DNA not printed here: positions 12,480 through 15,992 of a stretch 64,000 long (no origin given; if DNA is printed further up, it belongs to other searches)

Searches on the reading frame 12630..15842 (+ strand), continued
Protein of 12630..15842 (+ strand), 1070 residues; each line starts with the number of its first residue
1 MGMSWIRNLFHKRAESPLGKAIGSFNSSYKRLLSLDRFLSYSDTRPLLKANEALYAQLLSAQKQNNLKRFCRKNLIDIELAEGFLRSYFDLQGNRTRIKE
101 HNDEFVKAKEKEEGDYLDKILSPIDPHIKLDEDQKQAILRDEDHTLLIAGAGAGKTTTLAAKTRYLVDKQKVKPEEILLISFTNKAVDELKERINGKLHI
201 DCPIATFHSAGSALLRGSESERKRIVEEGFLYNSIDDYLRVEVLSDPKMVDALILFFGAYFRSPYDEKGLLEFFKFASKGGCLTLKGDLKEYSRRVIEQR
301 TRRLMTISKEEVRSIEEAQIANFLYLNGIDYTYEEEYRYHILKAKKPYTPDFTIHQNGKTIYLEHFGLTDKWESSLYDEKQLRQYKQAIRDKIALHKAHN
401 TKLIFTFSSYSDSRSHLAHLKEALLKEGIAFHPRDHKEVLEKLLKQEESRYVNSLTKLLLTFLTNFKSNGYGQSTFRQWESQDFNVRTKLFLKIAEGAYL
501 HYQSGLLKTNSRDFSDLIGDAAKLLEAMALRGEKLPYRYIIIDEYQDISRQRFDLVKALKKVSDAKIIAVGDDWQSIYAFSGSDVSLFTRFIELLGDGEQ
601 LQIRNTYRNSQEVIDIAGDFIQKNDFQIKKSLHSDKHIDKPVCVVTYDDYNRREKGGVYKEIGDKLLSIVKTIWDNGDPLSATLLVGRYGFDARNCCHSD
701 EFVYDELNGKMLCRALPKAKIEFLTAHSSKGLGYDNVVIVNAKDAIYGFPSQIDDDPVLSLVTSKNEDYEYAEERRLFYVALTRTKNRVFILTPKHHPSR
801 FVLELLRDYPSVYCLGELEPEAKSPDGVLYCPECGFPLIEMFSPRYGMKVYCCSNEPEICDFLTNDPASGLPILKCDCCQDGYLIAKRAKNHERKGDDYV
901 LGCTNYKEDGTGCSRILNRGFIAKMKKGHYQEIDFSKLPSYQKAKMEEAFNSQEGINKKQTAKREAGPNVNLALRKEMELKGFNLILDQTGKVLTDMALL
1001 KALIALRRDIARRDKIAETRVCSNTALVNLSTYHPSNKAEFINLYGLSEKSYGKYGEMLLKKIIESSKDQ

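Call 15: find_related_loci(query=A1, collection=genome_contigs, flank=10000)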
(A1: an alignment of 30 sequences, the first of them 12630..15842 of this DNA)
Query A1 (1070 aa) in genome_contigs; peptide patterns used: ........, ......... (x = any residue, [..] = any of these).
600 stretches matched a pattern (row limit reached: there are more); 589 encode a relative of the query (tblastn E <= 1e-3); the best 80 are kept; 80 distinct loci.
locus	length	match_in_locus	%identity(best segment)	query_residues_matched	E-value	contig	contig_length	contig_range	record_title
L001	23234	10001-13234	49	3-1065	0e+0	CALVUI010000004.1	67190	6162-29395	MAG: uncultured Bacilli bacterium isolate BRZ_RV__bin55 genome assembly, contig: BRZ_RV__NODE_338_length_67190_cov_14.79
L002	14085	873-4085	48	3-1063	0e+0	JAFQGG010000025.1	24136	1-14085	MAG: Clostridia bacterium isolate RGIG1792 Goat_Cecum-4__c167419, whole genome shotgun sequence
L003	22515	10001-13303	46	1-1063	0e+0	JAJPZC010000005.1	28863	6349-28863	MAG: Clostridia bacterium isolate AH.B6_4 NODE_71_length_28863_cov_13.021279, whole genome shotgun sequence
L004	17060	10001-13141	48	22-1063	0e+0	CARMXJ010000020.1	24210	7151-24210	MAG TPA_asm: uncultured Bacilli bacterium isolate MGBC128534 genome assembly, contig: MGBC128534.20, whole genome shotgu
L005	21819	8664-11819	46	25-1064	0e+0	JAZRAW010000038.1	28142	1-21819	MAG: Alistipes sp. isolate T1900045135_TC20190129.MAGScoT_cleanbin_000023 SGB_4892_k141_2773926, whole genome shotgun se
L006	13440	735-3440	50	16-917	0e+0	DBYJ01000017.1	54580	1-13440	MAG TPA_asm: Bacteroidales bacterium UBA1189 UBA1189_contig_16610, whole genome shotgun sequence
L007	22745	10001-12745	49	20-930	0e+0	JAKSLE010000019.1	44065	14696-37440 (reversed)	MAG: Bacteroidales bacterium isolate Horse_feces91 MAG091_19, whole genome shotgun sequence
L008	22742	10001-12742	49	14-927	0e+0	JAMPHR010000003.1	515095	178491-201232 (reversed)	MAG: Paenibacillus sp. isolate NALB_7961_12 Scaffold_#3__SCF_003__514495_bp, whole genome shotgun sequence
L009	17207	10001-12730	49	16-925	0e+0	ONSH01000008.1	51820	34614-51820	uncultured Prevotellaceae bacterium isolate RUG598 genome assembly, contig: scaffold_750, whole genome shotgun sequence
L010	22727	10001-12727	48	16-918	0e+0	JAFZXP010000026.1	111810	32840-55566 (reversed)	MAG: Bacteroidales bacterium isolate RGIG8190 Water_buffalos_Rumen-3__c772468, whole genome shotgun sequence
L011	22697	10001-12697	49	21-919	0e+0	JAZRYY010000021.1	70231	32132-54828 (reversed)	MAG: Paludibacteraceae bacterium isolate T1900044949_TA20190002.MAGScoT_cleanbin_000008 SGB_3542_k141_2742125, whole gen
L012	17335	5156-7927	49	6-918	0e+0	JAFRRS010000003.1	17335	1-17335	MAG: Bacteroidales bacterium isolate RGIG2740 Goat_Omasum-4__c25389, whole genome shotgun sequence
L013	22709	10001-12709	48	18-917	0e+0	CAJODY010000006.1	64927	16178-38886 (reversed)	uncultured Bacteroidaceae bacterium isolate Red_deer_1_mag_82 genome assembly, contig: scaffold_546, whole genome shotgu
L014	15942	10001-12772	49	3-919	0e+0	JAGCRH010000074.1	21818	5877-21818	MAG: Prevotella sp. isolate RGIG10051 Yak_Rumen-1__c1227490, whole genome shotgun sequence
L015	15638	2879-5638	48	14-921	0e+0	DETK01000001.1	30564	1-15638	MAG TPA_asm: Bacteroidales bacterium UBA3290 UBA3290_contig_6560, whole genome shotgun sequence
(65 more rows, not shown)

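Call 16: search_solved_structures(query=window:12630-15842:+, max_evalue=0.001)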
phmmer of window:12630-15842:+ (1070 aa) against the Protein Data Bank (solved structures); distinct sequences matched with E-value up to 0.001: 23.
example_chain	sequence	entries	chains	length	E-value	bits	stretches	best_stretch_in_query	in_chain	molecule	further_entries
4c2u_A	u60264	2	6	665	3.8e-31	111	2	495-649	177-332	DNA HELICASE II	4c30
1pjr_A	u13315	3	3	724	4.7e-31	110.7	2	490-648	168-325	PCRA | ATP-DEPENDENT HELICASE PCRA | HELICASE PCRA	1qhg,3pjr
4c2t_A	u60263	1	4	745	6.3e-31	110.3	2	495-649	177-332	DNA HELICASE II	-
2pjr_A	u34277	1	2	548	1.2e-28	102.8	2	490-649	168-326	PROTEIN (HELICASE PCRA)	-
9dci_A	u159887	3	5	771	3.1e-27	98.1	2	496-641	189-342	ATP-dependent DNA helicase UvrD1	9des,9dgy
2is1_A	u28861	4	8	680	4.6e-25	90.9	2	498-654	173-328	DNA helicase II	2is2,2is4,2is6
3lfu_A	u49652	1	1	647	4.9e-25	90.8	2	498-654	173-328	DNA helicase II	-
1uaa_A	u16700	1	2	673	4.4e-21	77.7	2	497-637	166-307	PROTEIN (ATP-DEPENDENT DNA HELICASE REP.)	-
1qhh_B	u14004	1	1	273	2.9e-15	58.4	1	492-649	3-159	PROTEIN (PCRA (SUBUNIT))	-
6ppr_B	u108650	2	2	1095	4.2e-12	48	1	135-198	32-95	UvrD/REP helicase | DNA 3'-5' helicase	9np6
6ppu_B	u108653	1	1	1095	4.2e-12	48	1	135-198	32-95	UvrD/REP helicase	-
1qhh_A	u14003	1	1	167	7.2e-12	47.2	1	130-217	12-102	PROTEIN (PCRA (SUBUNIT))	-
7sjr_B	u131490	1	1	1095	1.1e-11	46.7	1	135-198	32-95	DNA helicase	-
8jqb_E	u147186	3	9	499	3.8e-11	44.8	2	536-629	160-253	Gabija protein GajB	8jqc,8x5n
6ppj_B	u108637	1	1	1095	9.1e-11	43.6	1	135-198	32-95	UvrD/REP helicase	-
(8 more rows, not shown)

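Call 22: find_encoding_contigs(protein=P0001, flank=10000, max_places=6)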
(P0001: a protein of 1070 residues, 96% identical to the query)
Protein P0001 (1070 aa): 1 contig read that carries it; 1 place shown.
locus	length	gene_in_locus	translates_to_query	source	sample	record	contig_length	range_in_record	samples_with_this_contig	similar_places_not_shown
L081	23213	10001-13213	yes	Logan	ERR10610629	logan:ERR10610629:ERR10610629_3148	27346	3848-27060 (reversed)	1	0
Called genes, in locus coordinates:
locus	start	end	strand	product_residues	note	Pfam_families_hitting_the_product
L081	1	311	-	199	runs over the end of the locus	?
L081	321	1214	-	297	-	PF00528:BPD_transp_1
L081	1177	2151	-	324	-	PF00528:BPD_transp_1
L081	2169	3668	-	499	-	PF01547:SBP_bac_1, PF13416:SBP_bac_8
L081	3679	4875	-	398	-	PF04616:Glyco_hydro_43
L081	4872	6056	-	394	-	PF16396:DUF5005 (weak), PF04616:Glyco_hydro_43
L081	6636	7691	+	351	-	PF00004:AAA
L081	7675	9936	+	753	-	PF00082:Peptidase_S8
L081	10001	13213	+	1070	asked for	PF00580:UvrD-helicase, PF13086:AAA_11 (weak), PF13245:AAA_19, PF13604:AAA_30 (faint), PF01443:Viral_helicase1 (faint), PF00580:UvrD-helicase, PF13361:UvrD_C, PF00570:HRDC, +1 more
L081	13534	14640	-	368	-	PF02350:Epimerase_2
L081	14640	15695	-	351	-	PF01370:Epimerase, PF14667:Polysacc_synt_C, PF05523:FdtA, PF06560:GPI (faint)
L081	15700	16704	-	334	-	PF00106:adh_short (weak), PF01073:3Beta_HSD, PF01370:Epimerase, PF02719:Polysacc_synt_2, PF05368:NmrA, PF16363:GDP_Man_Dehyd, PF13460:NAD_binding_10, PF08485:Polysacc_syn_2C, +2 more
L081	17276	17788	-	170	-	-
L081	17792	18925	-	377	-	-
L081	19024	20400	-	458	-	PF00251:Glyco_hydro_32N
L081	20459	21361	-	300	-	PF00561:Abhydrolase_1, PF12146:Hydrolase_4, PF12697:Abhydrolase_6, PF00326:Peptidase_S9 (weak)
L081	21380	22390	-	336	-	PF00106:adh_short (weak), PF01073:3Beta_HSD, PF01370:Epimerase, PF02719:Polysacc_synt_2, PF04321:RmlD_sub_bind, PF07993:NAD_binding_4, PF13460:NAD_binding_10 (weak), PF16363:GDP_Man_Dehyd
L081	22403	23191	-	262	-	PF08876:DUF1836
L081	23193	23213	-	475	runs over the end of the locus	PF02934:GatB_N, PF02637:GatB_Yqey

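Call 23: find_encoding_contigs(protein=window:12630-15842:+, flank=10000, max_places=6)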
Protein window:12630-15842:+ (1070 aa): no gene with exactly this product is on record in the collection.

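Call 27: search_protein_families(library=padloc, proteins=[L081:6636-7691:+, L081:7675-9936:+], max_evalue=0.001)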
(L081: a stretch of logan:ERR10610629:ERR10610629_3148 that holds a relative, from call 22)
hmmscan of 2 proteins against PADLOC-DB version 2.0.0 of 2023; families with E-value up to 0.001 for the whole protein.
L081:6636-7691:+ (351 aa): 7 families
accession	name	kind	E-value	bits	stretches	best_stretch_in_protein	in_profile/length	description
PDLC02196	IetA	-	9.6e-38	128.6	1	5-344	6-370/374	-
PDLC04232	IetA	-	8.8e-31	105.5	1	3-255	4-269/330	-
PDLC02195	IetA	-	1.5e-30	104.8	1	78-315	108-347/395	-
PDLC04231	IetA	-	2.1e-20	71.6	1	81-232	99-247/262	-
PDLC00914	TRIP13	-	6.2e-14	50.1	1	93-258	67-240/302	TRIP13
PDLC00915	TRIP13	-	1.1e-12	46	1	103-247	67-226/302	TRIP13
PDLC03838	DolB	-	3.2e-10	37.8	1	210-268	283-341/375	-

L081:7675-9936:+ (753 aa): 7 families
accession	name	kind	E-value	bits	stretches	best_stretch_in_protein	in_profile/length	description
PDLC02197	IetS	-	1.1e-58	197.2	1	266-740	242-747/749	-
PDLC02201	IetS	-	3.2e-46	156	1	257-638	232-638/781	-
PDLC02199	IetS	-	3.1e-38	129.5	1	274-716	309-797/826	-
PDLC02202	IetS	-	1.1e-28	98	1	223-718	247-752/780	-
PDLC02200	IetS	-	1.8e-22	77.3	1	254-624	242-650/780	-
PDLC04233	IetS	-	2.2e-14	50.5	1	358-420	399-461/855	-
PDLC02198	IetS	-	0.00063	15.8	0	374-417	354-398/795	-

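Call 62: search_protein_families(library=padloc, alignment_id=A4, max_evalue=0.00001)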
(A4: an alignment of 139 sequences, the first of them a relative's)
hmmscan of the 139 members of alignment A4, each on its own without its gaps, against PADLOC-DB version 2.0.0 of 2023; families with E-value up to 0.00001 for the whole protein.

A. member 1, L001:9007-9681:+ (225 aa): 3 families
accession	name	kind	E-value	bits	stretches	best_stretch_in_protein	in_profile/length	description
PDLC05043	PDC-S57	-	7.4e-67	223.2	1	1-142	1-142/221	-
PDLC05041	PDC-S57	-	7.2e-23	79.3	1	1-144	1-133/212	-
PDLC05042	PDC-S57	-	5.6e-11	40.5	1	3-104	6-101/245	-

B. families by the number of members that match (of 139 scanned): 274 families (the first 25 are shown)
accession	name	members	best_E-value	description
PDLC02861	DpdF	7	6e-222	DpdF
PDLC02864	DpdF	6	1.4e-194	DpdF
PDLC02865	DpdF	5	1.3e-129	DpdF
PDLC03928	PsyrT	5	2.5e-112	-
PDLC02863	DpdF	5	7.7e-58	DpdF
PDLC02707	PbeA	5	2.8e-31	PbeA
PDLC02871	DpdF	5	9.7e-19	DpdF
PDLC02870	DpdF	4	2.8e-142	DpdF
PDLC02859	DpdF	4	1.5e-63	DpdF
PDLC01089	C3a193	4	2.7e-56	poss. alt. Cas3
PDLC02868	DpdF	4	2.4e-54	DpdF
PDLC02855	DpdF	4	2.9e-49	DpdF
PDLC02872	DpdF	4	2.4e-45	DpdF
PDLC02867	DpdF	4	2e-37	DpdF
PDLC02857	DpdF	4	2.1e-35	DpdF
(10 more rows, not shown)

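Call 63: search_protein_families(library=pfam, alignment_id=A4, max_evalue=0.00001)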
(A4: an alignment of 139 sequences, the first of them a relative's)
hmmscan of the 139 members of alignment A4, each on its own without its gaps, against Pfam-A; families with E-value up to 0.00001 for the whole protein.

A. member 1, L001:9007-9681:+ (225 aa): 2 families
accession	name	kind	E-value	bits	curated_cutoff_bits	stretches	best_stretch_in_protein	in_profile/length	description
PF10544.15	T5orf172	-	4.1e-12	46.9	20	1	5-102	1-100/101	T5orf172 domain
PF13455.12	MUG113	-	1.3e-08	35.7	22.3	1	19-101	1-72/73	Meiotically up-regulated gene 113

B. families by the number of members that match (of 139 scanned): 160 families (the first 25 are shown)
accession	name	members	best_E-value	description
PF09382.16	RQC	6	5.6e-25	RQC domain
PF00270.35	DEAD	5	5.4e-31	DEAD/DEAH box helicase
PF00271.37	Helicase_C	5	3.4e-25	Helicase conserved C-terminal domain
PF00570.28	HRDC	5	1.2e-23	HRDC domain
PF04851.21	ResIII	4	1.3e-38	Type III restriction enzyme, res subunit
PF16124.10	RecQ_Zn_bind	4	2.1e-19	RecQ zinc-binding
PF13395.12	HNH_4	4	9.5e-12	HNH endonuclease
PF03235.19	GmrSD_N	3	8.8e-35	GmrSD restriction endonuclease, N-terminal domain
PF02661.23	Fic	3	1.4e-21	Fic/DOC family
PF01120.23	Alpha_L_fucos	2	3.3e-71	Alpha-L-fucosidase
PF09848.15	SLFN-g3_helicase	2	1.5e-66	Schlafen group 3, DNA/RNA helicase domain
PF00239.26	Resolvase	2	7.2e-33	Resolvase, N terminal domain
PF13472.12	Lipase_GDSL_2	2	2.1e-30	GDSL-like Lipase/Acylhydrolase family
PF00657.28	Lipase_GDSL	2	4.2e-24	GDSL-like Lipase/Acylhydrolase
PF01381.28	HTH_3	2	4.5e-19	Helix-turn-helix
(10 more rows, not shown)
